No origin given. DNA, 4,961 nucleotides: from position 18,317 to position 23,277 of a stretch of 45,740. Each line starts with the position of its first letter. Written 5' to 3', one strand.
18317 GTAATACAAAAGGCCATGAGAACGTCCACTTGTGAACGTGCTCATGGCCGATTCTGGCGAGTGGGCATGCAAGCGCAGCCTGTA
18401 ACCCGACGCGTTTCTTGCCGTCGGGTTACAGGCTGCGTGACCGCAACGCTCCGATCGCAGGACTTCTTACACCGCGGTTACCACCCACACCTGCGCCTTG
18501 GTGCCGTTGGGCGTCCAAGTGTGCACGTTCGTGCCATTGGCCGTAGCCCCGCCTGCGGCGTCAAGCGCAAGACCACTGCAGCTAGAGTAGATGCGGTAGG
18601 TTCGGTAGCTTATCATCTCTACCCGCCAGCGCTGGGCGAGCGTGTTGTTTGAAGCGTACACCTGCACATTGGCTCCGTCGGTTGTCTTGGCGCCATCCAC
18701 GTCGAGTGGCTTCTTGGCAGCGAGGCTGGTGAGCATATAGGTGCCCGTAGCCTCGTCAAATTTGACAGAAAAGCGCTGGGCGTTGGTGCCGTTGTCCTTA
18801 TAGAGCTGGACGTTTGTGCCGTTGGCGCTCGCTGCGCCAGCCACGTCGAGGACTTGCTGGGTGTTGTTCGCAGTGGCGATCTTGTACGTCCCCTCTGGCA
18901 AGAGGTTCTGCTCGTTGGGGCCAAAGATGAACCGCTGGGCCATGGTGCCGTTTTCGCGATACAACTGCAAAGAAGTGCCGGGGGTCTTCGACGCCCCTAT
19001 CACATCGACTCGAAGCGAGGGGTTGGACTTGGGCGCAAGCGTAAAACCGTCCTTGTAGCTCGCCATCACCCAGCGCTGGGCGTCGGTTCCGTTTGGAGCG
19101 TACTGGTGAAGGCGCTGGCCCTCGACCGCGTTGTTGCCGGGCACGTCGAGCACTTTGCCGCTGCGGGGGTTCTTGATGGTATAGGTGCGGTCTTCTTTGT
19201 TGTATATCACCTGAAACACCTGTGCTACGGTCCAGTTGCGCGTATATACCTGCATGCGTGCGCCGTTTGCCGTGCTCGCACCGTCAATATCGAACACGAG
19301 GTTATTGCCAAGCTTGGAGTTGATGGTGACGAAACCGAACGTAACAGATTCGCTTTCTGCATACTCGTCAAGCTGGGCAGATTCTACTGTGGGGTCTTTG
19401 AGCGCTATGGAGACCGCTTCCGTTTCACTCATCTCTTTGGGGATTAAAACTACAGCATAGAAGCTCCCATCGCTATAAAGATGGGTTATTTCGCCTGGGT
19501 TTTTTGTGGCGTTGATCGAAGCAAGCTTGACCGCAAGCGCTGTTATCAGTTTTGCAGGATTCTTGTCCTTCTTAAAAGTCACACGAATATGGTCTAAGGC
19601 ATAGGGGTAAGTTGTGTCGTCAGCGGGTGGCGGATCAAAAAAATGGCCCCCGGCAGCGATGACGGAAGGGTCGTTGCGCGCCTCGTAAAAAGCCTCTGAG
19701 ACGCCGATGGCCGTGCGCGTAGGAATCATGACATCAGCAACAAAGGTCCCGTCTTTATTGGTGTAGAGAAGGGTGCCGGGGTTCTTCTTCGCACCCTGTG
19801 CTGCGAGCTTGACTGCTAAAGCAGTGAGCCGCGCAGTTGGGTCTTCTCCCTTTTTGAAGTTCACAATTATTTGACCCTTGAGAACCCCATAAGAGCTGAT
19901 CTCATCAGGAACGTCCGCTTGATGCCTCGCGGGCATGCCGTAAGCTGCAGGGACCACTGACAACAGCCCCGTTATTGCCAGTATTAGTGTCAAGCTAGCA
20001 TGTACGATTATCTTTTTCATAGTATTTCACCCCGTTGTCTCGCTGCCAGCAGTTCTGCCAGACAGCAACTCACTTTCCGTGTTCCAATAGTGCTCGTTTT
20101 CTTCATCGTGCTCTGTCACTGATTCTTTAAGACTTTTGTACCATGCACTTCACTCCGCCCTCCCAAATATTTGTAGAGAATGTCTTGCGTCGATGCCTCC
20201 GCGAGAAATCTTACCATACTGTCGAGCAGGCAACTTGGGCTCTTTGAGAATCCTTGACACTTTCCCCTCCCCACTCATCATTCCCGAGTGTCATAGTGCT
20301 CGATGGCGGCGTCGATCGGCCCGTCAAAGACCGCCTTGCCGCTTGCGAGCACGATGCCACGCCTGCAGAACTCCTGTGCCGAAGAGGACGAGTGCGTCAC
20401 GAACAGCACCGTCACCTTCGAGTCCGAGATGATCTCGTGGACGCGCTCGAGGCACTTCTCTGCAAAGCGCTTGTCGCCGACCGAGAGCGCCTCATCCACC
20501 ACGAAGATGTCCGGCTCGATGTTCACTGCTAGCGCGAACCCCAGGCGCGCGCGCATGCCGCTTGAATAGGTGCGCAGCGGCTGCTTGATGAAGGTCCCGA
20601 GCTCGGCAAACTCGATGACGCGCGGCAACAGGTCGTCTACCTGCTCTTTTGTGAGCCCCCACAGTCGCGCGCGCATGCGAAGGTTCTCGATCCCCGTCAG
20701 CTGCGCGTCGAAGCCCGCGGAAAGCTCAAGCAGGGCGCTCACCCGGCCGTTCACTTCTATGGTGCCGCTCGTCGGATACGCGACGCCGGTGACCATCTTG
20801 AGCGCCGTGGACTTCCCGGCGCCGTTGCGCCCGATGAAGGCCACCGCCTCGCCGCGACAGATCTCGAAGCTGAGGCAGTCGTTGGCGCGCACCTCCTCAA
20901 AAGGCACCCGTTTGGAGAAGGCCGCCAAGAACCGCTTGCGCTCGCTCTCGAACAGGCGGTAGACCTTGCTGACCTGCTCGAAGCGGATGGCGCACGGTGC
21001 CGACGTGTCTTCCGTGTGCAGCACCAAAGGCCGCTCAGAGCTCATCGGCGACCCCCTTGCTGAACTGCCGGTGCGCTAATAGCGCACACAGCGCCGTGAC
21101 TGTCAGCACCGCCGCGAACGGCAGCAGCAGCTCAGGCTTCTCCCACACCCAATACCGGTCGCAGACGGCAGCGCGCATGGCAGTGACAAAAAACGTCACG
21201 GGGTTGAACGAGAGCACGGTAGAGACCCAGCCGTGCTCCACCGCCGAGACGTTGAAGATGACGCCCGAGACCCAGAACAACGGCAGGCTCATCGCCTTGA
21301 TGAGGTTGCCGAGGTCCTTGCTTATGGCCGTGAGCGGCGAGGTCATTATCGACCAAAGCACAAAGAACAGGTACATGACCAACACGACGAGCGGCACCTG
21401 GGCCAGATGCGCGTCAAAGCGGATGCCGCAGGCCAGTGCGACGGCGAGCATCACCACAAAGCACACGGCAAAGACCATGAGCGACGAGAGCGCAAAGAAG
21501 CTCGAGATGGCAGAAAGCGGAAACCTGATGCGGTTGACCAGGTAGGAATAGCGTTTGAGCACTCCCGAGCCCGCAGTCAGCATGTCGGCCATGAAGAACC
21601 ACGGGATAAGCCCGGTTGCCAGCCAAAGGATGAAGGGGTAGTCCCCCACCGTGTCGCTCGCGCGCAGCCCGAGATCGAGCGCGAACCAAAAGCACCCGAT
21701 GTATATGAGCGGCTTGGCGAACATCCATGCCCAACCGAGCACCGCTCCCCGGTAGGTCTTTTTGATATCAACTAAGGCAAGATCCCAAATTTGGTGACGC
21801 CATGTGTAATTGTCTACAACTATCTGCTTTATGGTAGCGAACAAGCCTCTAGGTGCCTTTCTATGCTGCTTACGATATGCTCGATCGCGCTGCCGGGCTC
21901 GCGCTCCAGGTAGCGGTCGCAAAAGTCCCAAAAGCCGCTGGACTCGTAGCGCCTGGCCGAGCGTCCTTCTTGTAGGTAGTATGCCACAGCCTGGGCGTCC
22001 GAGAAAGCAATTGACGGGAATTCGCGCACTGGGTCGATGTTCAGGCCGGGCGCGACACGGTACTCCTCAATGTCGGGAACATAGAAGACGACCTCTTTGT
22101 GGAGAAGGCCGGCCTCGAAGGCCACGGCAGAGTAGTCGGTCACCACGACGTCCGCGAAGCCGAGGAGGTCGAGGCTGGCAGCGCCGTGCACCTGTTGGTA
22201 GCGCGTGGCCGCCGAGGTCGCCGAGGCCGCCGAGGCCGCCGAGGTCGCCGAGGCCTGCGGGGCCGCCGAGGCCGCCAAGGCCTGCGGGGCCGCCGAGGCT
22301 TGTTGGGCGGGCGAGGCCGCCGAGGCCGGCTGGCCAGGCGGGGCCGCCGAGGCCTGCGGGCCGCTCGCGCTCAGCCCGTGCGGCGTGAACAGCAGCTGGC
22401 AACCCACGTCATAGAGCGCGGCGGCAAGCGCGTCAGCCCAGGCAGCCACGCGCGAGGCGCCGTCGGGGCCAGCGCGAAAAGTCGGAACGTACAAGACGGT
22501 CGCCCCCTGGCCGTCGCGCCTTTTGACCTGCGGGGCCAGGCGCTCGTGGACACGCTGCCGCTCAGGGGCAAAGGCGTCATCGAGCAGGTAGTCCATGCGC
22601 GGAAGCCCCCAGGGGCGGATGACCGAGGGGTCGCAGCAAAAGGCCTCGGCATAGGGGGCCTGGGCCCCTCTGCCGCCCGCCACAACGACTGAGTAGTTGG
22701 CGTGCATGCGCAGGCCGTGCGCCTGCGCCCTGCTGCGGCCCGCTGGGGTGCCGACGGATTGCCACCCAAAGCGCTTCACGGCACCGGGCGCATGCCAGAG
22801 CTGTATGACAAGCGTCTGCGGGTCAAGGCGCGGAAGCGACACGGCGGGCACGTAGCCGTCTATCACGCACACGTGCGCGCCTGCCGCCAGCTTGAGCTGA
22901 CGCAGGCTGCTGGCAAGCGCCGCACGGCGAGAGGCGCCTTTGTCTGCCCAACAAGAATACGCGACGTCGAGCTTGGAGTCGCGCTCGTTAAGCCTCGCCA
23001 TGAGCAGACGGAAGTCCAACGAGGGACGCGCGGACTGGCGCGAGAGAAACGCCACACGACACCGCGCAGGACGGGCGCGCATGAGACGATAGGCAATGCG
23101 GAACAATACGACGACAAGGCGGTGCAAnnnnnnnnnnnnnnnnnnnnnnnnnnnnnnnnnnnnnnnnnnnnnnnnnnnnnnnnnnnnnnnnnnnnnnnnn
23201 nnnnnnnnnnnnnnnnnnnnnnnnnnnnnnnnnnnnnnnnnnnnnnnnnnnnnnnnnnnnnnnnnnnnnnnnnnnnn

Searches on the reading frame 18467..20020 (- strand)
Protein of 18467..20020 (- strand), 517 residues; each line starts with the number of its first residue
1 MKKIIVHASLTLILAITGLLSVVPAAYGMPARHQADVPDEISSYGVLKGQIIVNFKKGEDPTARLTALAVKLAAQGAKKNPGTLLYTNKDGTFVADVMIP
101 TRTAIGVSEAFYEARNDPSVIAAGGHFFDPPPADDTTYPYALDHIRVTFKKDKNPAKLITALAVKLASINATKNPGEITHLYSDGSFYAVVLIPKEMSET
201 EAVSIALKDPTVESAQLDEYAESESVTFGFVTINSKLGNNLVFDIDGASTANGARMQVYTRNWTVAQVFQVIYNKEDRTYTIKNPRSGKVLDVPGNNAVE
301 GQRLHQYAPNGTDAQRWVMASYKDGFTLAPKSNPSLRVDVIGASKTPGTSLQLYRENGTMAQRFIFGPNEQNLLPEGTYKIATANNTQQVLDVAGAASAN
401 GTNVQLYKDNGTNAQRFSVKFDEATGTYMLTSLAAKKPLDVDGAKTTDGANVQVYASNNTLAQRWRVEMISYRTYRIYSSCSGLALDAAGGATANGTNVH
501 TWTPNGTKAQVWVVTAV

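Call 17: search_protein_families(library=pfam, proteins=[window:18467-20020:-], max_evalue=0.001)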
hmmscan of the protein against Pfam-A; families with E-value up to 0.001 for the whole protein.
window:18467-20020:- (517 aa): 4 families
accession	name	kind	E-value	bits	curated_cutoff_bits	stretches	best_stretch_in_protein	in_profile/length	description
PF14200.12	RicinB_lectin_2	-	1.1e-60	202.7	25.6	5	413-502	1-89/89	Ricin-type beta-trefoil lectin domain-like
PF00652.28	Ricin_B_lectin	-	2.6e-24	86.3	29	2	379-512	3-126/126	Ricin-type beta-trefoil lectin domain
PF12219.14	End_tail_spike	-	0.00057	20.4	25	0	381-420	78-120/160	Catalytic domain of bacteriophage endosialidase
PF22148.1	Fervidolysin_NPro-like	-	0.00082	20.2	21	0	47-77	16-43/81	Fervidolysin N-terminal prodomain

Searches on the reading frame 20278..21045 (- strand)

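Call 17: search_protein_families(library=pfam, proteins=[window:20278-21045:-], max_evalue=0.001)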
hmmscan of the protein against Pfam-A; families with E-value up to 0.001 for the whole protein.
window:20278-21045:- (255 aa): 1 family
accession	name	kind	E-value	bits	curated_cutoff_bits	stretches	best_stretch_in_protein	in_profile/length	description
PF00005.33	ABC_tran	-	8.8e-19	68.9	25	1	58-187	4-136/137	ABC transporter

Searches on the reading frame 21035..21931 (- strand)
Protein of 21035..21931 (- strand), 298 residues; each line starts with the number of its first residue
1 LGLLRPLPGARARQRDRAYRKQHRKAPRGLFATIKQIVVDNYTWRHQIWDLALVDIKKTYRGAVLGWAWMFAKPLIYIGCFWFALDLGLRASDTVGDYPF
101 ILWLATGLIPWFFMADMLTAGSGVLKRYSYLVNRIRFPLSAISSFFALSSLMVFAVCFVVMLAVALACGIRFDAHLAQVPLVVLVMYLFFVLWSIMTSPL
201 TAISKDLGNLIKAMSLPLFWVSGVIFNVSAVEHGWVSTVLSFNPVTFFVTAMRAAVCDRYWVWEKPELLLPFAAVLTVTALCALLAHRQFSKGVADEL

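Call 85: search_protein_families(library=pfam, proteins=[window:21035-21931:-], max_evalue=0.01)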
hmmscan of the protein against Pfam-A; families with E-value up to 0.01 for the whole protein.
window:21035-21931:- (298 aa): 2 families
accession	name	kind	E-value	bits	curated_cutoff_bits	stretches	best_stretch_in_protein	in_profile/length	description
PF12698.13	ABC2_membrane_3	-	0.0004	20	31.6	1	110-284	177-342/347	ABC-2 family transporter protein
PF03025.19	Papilloma_E5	-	0.0098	16.5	25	0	151-202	2-48/72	Papillomavirus E5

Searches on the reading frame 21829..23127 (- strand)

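Call 17: search_protein_families(library=pfam, proteins=[window:21829-23127:-], max_evalue=0.001)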
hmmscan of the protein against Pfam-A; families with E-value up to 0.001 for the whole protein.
window:21829-23127:- (432 aa): 1 family
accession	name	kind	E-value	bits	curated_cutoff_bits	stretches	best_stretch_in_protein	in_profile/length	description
PF04464.20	Glyphos_transf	-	5e-34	118.3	22.1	2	13-235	3-222/367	CDP-Glycerol:Poly(glycerophosphate) glycerophosphotransferase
